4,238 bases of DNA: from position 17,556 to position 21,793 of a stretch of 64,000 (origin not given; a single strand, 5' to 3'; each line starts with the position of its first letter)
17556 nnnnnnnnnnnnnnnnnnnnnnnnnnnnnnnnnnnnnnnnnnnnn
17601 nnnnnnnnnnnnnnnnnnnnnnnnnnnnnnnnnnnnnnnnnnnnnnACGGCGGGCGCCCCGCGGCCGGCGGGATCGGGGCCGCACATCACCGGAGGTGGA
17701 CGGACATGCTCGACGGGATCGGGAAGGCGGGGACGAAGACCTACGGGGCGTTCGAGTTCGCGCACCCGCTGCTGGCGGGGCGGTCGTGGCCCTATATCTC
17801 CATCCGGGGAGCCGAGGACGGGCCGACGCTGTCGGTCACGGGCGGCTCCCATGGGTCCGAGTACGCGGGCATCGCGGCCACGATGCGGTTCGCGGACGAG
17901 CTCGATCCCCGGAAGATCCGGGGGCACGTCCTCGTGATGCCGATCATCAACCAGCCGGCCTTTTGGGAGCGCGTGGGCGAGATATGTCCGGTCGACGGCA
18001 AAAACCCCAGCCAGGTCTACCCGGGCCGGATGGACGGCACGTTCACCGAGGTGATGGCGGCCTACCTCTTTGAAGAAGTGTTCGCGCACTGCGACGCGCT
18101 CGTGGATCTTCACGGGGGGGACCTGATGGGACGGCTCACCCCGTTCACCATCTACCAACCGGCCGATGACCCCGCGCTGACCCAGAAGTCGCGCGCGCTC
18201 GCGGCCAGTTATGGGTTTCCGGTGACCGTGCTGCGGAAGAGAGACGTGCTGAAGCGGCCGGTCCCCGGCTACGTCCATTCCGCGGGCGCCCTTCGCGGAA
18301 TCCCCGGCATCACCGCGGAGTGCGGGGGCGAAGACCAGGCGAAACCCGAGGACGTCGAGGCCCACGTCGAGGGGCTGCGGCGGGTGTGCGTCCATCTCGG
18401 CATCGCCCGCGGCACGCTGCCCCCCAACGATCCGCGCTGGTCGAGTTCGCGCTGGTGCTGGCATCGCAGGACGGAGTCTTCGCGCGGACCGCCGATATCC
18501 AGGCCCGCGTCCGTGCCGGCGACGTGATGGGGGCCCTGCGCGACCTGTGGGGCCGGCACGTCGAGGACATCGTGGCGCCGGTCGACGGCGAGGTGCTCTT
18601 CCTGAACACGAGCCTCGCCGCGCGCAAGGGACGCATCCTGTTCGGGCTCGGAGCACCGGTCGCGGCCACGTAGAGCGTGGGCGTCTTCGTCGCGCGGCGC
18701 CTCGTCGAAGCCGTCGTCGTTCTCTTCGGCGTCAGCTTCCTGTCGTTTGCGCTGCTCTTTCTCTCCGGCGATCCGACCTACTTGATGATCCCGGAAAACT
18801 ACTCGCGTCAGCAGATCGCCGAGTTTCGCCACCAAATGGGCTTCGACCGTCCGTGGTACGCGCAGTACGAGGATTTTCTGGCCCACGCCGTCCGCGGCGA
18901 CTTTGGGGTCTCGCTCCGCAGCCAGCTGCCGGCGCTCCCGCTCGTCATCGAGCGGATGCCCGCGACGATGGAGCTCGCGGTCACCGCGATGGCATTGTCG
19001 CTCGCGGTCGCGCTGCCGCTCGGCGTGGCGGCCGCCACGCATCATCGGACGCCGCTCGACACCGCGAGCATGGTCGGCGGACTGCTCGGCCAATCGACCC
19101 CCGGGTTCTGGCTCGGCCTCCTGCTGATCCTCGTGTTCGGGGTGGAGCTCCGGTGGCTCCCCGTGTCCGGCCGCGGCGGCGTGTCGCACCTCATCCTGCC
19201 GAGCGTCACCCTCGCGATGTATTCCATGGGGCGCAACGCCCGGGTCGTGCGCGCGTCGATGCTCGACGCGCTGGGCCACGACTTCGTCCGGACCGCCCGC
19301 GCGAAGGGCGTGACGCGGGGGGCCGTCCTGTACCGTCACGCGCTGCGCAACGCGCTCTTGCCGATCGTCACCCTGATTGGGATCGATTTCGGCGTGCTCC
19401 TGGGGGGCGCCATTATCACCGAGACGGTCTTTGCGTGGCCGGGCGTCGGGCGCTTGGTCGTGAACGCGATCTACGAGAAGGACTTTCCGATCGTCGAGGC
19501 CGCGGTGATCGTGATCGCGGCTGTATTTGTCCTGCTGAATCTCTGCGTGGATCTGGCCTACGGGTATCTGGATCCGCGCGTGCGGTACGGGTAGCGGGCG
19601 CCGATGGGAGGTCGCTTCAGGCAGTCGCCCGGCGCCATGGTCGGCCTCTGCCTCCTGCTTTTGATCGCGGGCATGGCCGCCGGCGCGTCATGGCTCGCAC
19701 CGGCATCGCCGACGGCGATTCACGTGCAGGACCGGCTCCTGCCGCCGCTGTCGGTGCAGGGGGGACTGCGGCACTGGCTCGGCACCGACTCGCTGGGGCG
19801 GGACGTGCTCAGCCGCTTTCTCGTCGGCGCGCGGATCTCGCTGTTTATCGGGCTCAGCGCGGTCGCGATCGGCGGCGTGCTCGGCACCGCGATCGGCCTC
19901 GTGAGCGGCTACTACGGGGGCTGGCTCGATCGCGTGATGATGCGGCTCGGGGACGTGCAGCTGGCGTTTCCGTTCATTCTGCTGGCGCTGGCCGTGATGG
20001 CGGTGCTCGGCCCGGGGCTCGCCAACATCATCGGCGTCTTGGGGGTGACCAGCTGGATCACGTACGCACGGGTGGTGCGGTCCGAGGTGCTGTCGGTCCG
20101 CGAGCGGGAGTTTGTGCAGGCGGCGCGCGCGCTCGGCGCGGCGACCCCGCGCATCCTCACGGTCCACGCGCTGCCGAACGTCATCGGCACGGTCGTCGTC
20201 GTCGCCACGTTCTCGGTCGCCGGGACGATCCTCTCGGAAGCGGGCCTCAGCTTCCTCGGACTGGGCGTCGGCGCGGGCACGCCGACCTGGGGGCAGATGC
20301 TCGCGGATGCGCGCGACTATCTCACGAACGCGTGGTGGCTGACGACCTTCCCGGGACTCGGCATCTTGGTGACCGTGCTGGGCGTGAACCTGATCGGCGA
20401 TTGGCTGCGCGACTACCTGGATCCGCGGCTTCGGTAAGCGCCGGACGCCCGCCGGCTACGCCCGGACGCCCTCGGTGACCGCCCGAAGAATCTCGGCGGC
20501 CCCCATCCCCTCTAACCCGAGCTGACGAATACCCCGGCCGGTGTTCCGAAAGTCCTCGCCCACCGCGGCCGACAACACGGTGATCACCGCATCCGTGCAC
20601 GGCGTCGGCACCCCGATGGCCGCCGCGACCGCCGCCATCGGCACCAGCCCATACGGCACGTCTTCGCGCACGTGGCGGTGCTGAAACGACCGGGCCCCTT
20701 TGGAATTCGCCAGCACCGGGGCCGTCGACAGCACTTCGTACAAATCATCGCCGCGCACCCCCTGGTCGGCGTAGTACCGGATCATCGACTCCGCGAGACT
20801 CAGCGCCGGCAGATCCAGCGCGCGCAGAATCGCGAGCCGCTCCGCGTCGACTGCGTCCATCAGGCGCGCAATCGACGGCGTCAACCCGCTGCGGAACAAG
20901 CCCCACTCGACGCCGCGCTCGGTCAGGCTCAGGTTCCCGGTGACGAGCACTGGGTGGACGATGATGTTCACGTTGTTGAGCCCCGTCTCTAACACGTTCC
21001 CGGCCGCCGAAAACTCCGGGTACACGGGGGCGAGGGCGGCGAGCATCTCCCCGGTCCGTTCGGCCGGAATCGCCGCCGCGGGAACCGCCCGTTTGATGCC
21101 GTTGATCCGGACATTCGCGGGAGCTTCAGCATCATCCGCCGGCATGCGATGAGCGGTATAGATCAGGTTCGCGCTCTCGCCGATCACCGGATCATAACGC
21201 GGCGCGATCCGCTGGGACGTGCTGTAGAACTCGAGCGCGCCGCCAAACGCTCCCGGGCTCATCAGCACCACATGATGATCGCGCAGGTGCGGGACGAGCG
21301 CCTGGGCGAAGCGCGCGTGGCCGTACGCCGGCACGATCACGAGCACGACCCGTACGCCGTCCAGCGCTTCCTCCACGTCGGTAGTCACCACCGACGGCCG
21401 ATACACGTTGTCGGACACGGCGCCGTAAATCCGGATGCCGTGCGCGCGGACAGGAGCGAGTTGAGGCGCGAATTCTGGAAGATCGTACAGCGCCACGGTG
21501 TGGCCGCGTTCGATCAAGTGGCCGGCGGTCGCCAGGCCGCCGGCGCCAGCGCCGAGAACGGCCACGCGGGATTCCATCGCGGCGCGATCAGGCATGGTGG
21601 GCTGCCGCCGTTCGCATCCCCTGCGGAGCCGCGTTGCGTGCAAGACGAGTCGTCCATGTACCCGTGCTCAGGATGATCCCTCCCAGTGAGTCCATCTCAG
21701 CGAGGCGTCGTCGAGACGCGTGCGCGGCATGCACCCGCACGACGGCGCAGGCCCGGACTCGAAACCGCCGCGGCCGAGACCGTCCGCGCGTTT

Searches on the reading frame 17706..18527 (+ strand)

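Call 28: search_protein_families(library=pfam, proteins=[window:17706-18527:+], max_evalue=0.001)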
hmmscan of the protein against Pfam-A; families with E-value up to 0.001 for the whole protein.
window:17706-18527:+ (273 aa): 1 family
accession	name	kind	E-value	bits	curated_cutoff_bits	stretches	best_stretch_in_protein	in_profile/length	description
PF24827.1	AstE_AspA_cat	-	1.2e-18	67.8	25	1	38-230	1-191/192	Succinylglutamate desuccinylase/Aspartoacylase catalytic domain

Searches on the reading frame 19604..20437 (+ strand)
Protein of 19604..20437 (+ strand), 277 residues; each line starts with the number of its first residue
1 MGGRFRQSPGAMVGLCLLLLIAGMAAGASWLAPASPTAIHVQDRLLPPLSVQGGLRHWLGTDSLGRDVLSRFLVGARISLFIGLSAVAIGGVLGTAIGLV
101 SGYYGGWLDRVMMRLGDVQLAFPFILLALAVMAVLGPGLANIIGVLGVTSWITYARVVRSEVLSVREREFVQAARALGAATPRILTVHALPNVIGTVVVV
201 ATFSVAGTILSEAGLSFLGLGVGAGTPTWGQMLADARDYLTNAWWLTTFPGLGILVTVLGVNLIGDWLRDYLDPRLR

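Call 28: search_protein_families(library=pfam, proteins=[window:19604-20437:+], max_evalue=0.001)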
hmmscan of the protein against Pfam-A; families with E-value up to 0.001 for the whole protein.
window:19604-20437:+ (277 aa): 2 families
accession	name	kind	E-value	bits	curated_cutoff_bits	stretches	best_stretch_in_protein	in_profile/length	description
PF00528.27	BPD_transp_1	-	6.4e-31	107.9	26.4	1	94-277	1-183/184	Binding-protein-dependent transport system inner membrane component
PF12911.12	OppC_N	-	5.9e-10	39.3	23.9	1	4-48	9-53/53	N-terminal TM domain of oligopeptide transport permease C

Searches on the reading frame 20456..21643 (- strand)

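Call 28: search_protein_families(library=pfam, proteins=[window:20456-21643:-], max_evalue=0.001)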
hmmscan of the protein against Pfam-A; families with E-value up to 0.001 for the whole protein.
window:20456-21643:- (395 aa): 3 families
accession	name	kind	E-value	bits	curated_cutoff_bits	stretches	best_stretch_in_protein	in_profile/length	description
PF02317.23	Octopine_DH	-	4.5e-40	137.6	30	1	214-360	2-149/150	NAD/NADP octopine/nopaline dehydrogenase, alpha-helical domain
PF02558.23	ApbA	-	1.7e-08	34.7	22.2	1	27-128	1-99/150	Ketopantoate reductase PanE/ApbA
PF01210.29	NAD_Gly3P_dh_N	-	6.8e-07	29.8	23.1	1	27-128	2-101/158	NAD-dependent glycerol-3-phosphate dehydrogenase N-terminus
